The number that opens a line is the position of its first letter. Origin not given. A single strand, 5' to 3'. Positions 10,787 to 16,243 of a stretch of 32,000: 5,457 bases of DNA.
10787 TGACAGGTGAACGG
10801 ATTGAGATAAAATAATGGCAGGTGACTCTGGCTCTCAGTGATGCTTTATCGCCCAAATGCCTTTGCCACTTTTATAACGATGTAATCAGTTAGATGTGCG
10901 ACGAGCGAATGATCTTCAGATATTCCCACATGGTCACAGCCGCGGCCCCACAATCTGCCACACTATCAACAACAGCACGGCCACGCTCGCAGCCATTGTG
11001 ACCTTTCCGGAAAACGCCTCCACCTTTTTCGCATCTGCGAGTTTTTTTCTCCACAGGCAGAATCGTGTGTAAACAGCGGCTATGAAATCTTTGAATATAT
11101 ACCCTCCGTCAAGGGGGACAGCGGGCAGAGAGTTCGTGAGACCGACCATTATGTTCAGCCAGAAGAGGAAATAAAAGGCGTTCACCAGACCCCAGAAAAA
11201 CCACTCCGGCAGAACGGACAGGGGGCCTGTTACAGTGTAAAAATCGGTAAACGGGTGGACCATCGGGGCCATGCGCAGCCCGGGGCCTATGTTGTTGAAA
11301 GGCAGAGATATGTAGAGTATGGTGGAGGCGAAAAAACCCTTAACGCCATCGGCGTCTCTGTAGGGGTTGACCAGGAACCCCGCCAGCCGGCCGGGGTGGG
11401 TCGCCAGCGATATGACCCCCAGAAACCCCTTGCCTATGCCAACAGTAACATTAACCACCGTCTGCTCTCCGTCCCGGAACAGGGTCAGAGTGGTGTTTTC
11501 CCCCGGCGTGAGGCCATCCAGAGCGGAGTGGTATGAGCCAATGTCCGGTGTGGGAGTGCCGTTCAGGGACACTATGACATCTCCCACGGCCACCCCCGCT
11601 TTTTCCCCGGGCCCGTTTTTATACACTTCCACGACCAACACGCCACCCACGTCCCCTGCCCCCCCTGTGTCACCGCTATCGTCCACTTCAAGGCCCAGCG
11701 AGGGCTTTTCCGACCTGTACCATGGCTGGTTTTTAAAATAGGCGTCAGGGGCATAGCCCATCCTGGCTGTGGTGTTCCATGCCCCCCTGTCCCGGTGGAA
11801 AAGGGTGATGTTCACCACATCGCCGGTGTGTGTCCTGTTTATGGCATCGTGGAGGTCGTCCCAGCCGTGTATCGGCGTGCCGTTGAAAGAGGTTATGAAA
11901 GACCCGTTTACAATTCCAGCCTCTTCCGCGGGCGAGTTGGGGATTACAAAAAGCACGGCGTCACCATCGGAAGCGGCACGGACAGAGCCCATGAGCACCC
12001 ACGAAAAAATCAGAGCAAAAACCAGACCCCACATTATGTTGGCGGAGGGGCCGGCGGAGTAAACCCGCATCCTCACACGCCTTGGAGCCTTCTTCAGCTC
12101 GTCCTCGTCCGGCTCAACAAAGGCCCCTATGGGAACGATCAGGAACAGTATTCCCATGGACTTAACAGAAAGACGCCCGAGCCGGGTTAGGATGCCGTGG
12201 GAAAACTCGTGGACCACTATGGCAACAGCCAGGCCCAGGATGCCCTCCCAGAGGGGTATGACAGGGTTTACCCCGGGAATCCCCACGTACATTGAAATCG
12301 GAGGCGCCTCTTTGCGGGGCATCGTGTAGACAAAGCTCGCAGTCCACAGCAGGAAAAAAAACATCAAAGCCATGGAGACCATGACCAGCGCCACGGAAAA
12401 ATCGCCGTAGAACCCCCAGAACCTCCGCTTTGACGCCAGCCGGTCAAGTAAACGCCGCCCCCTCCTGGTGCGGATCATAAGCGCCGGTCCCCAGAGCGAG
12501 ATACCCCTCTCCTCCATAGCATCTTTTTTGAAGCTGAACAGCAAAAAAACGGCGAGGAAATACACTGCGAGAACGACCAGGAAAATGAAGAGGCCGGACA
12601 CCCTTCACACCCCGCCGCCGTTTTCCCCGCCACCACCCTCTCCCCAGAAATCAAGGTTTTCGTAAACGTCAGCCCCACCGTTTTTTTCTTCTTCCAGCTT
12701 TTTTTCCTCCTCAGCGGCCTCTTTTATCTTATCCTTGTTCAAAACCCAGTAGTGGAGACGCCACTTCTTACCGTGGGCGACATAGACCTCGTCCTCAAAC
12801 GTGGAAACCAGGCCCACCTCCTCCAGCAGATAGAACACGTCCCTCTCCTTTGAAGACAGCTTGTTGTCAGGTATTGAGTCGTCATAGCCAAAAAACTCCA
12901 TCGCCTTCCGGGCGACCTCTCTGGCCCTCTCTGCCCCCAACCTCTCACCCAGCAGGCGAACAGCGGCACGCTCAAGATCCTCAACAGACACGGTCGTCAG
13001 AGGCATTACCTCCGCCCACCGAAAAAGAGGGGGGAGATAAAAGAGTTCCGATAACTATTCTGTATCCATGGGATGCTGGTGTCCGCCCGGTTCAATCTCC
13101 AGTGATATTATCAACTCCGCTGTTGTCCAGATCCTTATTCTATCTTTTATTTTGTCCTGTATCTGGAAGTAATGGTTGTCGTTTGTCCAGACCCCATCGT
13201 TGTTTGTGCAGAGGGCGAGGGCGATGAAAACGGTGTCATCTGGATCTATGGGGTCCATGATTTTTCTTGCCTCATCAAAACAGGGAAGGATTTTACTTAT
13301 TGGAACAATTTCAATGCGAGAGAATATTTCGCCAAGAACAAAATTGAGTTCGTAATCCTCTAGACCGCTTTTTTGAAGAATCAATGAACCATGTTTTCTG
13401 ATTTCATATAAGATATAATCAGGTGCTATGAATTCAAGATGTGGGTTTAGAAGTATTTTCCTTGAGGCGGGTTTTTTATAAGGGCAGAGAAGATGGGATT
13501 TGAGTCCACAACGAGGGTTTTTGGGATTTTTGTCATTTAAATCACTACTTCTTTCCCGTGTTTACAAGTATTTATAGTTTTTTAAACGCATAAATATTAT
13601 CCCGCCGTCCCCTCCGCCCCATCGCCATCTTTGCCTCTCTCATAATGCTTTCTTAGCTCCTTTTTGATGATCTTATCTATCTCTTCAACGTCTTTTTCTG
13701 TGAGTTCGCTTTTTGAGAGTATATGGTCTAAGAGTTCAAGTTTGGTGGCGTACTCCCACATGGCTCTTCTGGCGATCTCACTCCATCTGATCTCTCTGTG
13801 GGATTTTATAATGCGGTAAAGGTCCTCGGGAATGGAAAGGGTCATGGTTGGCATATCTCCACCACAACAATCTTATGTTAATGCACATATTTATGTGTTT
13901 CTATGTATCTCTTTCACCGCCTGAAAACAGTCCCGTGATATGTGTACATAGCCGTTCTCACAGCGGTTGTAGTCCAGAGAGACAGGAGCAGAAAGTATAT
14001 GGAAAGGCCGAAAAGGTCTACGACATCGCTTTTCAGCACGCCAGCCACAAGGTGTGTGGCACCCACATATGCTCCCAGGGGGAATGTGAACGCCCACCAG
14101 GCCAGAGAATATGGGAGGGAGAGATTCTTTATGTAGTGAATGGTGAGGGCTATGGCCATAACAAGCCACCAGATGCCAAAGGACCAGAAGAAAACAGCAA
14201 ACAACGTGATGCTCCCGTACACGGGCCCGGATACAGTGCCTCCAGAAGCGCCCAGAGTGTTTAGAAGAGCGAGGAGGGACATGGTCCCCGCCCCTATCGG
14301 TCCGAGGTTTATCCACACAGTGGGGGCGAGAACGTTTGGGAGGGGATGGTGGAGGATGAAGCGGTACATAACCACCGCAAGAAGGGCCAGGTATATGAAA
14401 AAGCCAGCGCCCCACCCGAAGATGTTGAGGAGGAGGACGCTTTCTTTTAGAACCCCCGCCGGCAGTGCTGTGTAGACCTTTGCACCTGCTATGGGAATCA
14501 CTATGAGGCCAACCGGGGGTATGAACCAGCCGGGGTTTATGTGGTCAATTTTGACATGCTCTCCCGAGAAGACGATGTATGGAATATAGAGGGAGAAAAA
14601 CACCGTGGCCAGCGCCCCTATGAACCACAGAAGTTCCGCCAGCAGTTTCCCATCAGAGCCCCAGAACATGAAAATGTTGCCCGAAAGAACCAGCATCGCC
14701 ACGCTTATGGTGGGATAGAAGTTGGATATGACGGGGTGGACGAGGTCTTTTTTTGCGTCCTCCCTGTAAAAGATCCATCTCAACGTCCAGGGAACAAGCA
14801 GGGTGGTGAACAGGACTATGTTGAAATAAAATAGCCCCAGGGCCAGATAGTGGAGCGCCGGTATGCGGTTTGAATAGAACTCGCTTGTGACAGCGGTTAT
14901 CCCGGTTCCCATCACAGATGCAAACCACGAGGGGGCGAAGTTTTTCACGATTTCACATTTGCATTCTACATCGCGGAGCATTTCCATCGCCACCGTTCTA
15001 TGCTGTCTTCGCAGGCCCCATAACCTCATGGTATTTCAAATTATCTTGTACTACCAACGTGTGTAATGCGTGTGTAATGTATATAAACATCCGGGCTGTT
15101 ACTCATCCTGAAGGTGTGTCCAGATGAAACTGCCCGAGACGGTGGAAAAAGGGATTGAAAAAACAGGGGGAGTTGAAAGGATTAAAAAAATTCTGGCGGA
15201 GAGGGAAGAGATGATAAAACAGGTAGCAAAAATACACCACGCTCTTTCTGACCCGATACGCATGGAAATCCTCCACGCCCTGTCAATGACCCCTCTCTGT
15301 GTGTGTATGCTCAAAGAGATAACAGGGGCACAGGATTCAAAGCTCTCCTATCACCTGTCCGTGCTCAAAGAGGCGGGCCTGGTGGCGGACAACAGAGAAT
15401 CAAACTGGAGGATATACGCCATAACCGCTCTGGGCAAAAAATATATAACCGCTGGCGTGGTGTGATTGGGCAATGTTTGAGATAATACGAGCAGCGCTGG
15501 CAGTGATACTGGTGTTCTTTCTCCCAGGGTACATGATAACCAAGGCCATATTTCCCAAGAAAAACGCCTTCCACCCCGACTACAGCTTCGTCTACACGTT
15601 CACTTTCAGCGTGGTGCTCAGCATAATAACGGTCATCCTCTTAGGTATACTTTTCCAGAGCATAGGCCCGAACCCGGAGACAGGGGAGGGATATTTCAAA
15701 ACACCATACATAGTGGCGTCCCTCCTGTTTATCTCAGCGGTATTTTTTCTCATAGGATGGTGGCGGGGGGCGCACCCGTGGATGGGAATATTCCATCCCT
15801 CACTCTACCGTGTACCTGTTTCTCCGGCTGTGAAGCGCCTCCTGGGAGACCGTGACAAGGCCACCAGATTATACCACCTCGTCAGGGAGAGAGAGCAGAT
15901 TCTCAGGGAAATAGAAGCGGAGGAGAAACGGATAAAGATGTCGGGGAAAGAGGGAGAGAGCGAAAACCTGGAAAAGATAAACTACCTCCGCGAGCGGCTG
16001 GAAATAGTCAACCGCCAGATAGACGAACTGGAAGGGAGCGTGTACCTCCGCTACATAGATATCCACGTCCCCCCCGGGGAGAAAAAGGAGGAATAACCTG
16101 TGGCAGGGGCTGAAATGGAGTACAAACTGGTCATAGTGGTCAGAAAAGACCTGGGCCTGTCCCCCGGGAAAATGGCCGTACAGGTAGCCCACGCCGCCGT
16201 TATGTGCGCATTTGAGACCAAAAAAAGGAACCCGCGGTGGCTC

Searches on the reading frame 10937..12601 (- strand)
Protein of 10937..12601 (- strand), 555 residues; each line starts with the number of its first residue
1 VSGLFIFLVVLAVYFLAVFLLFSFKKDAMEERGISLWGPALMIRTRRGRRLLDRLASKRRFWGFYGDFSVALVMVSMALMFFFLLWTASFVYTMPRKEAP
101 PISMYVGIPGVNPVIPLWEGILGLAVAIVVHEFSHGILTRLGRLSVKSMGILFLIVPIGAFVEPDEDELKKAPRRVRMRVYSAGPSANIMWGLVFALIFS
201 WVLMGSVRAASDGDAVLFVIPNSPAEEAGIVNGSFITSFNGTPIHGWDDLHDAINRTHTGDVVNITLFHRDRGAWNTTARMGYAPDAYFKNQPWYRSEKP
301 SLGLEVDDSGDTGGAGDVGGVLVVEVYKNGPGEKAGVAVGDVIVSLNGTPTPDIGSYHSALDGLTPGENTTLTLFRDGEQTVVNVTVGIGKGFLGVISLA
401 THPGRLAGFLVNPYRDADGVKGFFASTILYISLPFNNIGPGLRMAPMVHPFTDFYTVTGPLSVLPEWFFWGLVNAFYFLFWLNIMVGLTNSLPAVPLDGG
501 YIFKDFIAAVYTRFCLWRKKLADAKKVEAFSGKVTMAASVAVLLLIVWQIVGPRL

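Call 37: search_protein_families(library=pfam, proteins=[window:10937-12601:-], max_evalue=0.001)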
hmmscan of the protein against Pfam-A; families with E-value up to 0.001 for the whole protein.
window:10937-12601:- (555 aa): 5 families
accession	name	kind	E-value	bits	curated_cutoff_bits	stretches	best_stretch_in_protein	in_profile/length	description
PF02163.28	Peptidase_M50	-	5.3e-28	98.3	27.2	1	121-513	3-200/221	Peptidase family M50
PF13180.12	PDZ_2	-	1.3e-22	80.3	27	2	300-387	1-80/80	PDZ domain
PF17820.7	PDZ_6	-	5.3e-21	74.5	27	2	323-374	2-52/54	PDZ domain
PF00595.29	PDZ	-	8.1e-11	42.6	23.2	1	300-354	10-60/81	PDZ domain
PF14685.13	PDZ_Tricorn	-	0.00096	19.5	25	0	330-384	31-87/88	Tricorn protease PDZ domain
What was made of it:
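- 10934..12601 (-): M50/PDZ site-2-type protease, the usual neighbour of orthogroup B. Here it is separated from kB by a low-GC pst/PhoU block. Pfam M50 + PDZ (call 37).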

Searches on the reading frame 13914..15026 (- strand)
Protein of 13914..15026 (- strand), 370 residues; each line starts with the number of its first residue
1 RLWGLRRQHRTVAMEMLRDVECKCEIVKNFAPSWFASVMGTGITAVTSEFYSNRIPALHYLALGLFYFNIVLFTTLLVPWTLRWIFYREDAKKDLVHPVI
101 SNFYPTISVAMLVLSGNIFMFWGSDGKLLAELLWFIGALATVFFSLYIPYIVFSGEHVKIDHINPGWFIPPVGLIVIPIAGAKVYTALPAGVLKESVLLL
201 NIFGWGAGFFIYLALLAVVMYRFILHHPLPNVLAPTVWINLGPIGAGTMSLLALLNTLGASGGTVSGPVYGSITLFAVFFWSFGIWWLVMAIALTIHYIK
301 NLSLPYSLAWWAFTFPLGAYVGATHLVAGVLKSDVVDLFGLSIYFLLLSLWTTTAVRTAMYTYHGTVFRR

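Call 61: search_protein_families(library=pfam, proteins=[window:13914-15026:-], max_evalue=0.0001)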
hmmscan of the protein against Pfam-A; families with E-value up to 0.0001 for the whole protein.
window:13914-15026:- (370 aa): 1 family
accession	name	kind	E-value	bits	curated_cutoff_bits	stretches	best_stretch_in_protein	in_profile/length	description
PF03595.22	SLAC1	-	6.6e-75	252.7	27.9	1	29-358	1-330/331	Voltage-dependent anion channel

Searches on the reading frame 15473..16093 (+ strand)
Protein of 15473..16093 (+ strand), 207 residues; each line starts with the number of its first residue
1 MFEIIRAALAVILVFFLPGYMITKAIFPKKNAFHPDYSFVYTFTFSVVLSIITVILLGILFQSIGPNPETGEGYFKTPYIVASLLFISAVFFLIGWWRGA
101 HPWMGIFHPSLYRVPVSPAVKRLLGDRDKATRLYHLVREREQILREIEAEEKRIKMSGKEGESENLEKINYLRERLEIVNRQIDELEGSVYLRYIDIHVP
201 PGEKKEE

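Call 61: search_protein_families(library=pfam, proteins=[window:15473-16093:+], max_evalue=0.0001)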
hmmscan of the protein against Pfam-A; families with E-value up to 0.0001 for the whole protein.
window:15473-16093:+ (207 aa): 1 family
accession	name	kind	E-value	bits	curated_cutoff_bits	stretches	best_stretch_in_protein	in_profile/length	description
PF07760.16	DUF1616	-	3.3e-10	40.1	31.6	1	4-110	21-129/307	Protein of unknown function (DUF1616)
